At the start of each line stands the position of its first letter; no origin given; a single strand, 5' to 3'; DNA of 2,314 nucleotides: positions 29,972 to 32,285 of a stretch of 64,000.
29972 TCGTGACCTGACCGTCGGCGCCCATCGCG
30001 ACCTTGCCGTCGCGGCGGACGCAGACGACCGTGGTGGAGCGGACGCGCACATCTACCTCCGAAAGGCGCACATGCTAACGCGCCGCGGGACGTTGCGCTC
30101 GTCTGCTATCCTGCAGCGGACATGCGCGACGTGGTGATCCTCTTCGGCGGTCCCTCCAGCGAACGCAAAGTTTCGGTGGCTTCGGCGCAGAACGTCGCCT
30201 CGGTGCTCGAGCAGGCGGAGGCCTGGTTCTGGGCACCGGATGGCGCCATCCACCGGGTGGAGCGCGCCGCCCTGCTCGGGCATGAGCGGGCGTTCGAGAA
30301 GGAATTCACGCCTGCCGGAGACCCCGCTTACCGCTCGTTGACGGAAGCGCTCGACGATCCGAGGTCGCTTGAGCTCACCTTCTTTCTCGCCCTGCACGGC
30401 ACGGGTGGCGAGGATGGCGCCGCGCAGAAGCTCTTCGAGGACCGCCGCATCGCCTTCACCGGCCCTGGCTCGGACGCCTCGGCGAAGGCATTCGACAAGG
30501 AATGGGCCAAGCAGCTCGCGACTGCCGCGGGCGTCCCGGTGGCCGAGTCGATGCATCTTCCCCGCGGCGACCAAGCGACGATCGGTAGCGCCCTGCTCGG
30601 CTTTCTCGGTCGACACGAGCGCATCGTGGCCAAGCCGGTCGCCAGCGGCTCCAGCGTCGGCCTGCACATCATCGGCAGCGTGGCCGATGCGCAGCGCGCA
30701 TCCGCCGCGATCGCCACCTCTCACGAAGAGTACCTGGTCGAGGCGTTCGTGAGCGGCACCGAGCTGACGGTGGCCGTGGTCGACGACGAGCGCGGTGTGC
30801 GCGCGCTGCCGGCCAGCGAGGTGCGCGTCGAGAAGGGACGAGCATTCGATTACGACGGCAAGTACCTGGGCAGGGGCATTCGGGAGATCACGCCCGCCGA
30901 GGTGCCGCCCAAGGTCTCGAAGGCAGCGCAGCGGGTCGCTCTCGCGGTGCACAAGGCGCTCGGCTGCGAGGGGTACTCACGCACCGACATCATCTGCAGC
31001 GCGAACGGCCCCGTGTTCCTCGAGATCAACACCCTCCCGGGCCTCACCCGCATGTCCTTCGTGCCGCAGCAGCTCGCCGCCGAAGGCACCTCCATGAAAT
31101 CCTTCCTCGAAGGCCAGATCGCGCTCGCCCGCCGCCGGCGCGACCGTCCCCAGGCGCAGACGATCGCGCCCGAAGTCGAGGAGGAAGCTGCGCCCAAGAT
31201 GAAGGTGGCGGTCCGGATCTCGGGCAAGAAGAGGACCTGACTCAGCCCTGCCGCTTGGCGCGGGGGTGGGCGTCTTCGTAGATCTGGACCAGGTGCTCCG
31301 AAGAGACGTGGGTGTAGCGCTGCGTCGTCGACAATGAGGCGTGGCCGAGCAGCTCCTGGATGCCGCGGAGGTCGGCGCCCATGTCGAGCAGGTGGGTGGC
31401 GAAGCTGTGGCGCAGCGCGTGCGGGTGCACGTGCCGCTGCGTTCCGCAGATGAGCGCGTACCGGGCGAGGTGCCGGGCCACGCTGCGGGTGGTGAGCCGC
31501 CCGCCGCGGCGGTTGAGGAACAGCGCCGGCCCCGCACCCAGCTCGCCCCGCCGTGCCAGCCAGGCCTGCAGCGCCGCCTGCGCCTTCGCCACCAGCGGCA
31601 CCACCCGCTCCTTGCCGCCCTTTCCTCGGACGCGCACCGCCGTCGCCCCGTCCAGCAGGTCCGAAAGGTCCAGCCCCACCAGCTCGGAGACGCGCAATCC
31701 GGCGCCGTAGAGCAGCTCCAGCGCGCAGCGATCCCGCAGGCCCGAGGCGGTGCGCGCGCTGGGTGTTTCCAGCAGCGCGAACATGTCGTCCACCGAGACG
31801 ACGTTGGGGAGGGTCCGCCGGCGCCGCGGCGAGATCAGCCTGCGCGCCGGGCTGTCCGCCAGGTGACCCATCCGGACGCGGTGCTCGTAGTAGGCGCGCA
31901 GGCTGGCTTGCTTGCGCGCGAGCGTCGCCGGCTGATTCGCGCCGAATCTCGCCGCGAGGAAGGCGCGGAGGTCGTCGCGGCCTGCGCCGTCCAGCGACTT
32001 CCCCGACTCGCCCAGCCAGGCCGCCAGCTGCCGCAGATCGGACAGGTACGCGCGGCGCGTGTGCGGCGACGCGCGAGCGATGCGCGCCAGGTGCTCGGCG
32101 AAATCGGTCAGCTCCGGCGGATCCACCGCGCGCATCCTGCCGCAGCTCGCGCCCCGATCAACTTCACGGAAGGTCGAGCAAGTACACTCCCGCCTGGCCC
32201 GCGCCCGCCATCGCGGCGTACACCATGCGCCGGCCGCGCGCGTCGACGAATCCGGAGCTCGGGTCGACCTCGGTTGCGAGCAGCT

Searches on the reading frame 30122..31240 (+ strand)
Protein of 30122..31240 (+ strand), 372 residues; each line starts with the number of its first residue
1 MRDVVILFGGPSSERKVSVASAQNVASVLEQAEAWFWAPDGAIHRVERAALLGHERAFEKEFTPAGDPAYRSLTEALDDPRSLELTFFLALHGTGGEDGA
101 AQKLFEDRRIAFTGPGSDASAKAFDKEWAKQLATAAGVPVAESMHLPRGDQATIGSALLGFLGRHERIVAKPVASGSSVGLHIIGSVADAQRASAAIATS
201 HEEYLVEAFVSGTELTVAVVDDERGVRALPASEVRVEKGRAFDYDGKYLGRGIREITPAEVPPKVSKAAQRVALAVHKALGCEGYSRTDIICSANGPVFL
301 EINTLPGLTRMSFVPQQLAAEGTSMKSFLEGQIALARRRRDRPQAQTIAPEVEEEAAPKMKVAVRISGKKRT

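Call 89: search_protein_families(library=pfam, proteins=[window:30122-31240:+], max_evalue=0.00001)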
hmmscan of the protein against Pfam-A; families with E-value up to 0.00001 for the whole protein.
window:30122-31240:+ (372 aa): 3 families
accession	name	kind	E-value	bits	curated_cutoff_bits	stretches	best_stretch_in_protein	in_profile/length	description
PF07478.18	Dala_Dala_lig_C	-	6.4e-35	120.9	24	1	168-330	39-200/204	D-ala D-ala ligase C-terminus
PF01820.27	Dala_Dala_lig_N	-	3.5e-15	57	34.6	1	4-115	2-121/121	D-ala D-ala ligase N-terminus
PF02655.19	ATP-grasp_3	-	2.8e-09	37.7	23.2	1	165-304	31-155/160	ATP-grasp domain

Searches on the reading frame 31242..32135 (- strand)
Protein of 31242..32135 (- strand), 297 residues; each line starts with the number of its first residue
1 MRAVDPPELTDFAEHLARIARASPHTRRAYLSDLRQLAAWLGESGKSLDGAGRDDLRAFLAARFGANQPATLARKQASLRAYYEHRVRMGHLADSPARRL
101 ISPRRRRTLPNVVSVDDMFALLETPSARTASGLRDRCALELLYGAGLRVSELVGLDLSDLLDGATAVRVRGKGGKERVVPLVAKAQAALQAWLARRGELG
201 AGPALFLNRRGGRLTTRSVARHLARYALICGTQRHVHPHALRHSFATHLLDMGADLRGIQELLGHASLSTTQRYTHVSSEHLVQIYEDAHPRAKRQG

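Call 41: find_encoding_contigs(protein=window:31242-32135:-, flank=2600, max_places=10)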
Protein window:31242-32135:- (297 aa): 24 contigs read that carry it; 3 places shown.
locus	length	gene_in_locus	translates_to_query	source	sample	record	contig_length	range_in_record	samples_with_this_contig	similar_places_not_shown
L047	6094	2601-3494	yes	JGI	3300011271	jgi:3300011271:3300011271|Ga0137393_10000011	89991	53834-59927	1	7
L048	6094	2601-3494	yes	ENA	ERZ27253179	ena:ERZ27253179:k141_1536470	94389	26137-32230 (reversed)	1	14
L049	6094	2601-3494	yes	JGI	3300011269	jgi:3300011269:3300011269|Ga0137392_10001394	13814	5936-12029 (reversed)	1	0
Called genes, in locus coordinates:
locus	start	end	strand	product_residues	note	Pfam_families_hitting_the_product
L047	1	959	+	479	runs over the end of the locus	PF00890:FAD_binding_2, PF01134:GIDA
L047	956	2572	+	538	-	-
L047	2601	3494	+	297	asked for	PF02899:Phage_int_SAM_1, PF00589:Phage_integrase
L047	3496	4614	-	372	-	PF01820:Dala_Dala_lig_N, PF02655:ATP-grasp_3, PF07478:Dala_Dala_lig_C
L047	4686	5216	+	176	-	PF00227:Proteasome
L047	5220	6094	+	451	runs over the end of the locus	PF00004:AAA (weak), PF07728:AAA_5 (weak), PF13238:AAA_18 (faint), PF13401:AAA_22 (faint), PF07724:AAA_2, PF00004:AAA (weak)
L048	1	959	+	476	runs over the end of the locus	PF00890:FAD_binding_2 (weak), PF01134:GIDA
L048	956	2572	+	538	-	-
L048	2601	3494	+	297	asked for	PF02899:Phage_int_SAM_1, PF00589:Phage_integrase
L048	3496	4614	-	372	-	PF01820:Dala_Dala_lig_N, PF02655:ATP-grasp_3, PF07478:Dala_Dala_lig_C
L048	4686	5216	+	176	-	PF00227:Proteasome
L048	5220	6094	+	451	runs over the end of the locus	PF00004:AAA (weak), PF07728:AAA_5 (weak), PF13238:AAA_18 (faint), PF13401:AAA_22 (faint), PF07724:AAA_2, PF00004:AAA (weak)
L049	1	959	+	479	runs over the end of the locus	PF00890:FAD_binding_2, PF01134:GIDA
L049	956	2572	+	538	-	-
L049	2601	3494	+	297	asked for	PF02899:Phage_int_SAM_1, PF00589:Phage_integrase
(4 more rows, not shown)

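Call 89: search_protein_families(library=pfam, proteins=[window:31242-32135:-], max_evalue=0.00001)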
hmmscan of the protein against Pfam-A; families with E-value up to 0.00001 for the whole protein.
window:31242-32135:- (297 aa): 2 families
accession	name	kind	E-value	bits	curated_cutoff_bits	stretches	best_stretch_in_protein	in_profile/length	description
PF00589.27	Phage_integrase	-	1.7e-44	152.1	27.1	1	115-280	5-171/172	Phage integrase family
PF02899.23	Phage_int_SAM_1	-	2e-13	50.9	22.3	1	10-87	2-80/83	Phage integrase, N-terminal SAM-like domain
